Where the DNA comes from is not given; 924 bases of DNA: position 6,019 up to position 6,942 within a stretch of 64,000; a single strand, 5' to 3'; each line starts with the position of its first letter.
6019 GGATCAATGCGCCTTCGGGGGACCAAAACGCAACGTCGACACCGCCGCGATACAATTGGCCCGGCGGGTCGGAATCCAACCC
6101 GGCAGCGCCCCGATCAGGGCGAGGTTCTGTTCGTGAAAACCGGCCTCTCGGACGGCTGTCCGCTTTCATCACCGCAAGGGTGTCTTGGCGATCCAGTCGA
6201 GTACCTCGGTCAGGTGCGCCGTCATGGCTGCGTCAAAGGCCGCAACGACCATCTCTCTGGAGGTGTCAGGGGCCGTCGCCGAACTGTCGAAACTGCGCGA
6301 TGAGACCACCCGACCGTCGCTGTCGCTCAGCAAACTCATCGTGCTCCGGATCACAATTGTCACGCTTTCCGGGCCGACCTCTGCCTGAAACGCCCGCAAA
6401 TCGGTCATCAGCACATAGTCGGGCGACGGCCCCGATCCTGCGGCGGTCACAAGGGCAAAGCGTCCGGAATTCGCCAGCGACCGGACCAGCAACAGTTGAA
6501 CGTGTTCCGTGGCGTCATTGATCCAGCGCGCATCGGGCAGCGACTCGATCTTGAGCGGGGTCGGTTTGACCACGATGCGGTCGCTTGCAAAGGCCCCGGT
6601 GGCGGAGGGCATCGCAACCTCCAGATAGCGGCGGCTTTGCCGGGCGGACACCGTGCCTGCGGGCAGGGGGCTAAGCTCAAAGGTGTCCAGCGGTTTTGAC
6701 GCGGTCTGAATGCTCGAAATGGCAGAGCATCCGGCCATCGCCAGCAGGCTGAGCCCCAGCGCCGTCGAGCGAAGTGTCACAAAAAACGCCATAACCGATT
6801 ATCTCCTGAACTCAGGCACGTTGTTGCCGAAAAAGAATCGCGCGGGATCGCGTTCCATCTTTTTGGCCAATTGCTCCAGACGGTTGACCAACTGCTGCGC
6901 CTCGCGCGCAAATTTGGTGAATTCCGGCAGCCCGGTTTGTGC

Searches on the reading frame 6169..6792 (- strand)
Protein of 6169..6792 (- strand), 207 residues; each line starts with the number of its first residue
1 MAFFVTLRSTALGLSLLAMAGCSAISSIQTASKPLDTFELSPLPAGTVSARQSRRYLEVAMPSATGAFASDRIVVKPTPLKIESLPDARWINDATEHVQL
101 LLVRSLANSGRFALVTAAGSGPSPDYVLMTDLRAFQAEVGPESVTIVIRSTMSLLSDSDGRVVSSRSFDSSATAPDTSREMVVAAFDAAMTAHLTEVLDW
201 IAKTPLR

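Call 4: search_protein_families(library=pfam, proteins=[window:6169-6792:-], max_evalue=0.01)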
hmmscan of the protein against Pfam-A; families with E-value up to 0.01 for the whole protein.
window:6169-6792:- (207 aa): 1 family
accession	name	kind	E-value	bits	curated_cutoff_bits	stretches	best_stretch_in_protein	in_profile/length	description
PF03886.18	ABC_trans_aux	-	1.9e-16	60.5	26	1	39-193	2-156/161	ABC-type transport auxiliary lipoprotein component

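Call 40: search_protein_families(library=ncbifam, proteins=[window:6169-6792:-], max_evalue=0.001)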
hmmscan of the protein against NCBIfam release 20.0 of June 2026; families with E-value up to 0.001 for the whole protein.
window:6169-6792:- (207 aa): 0 families
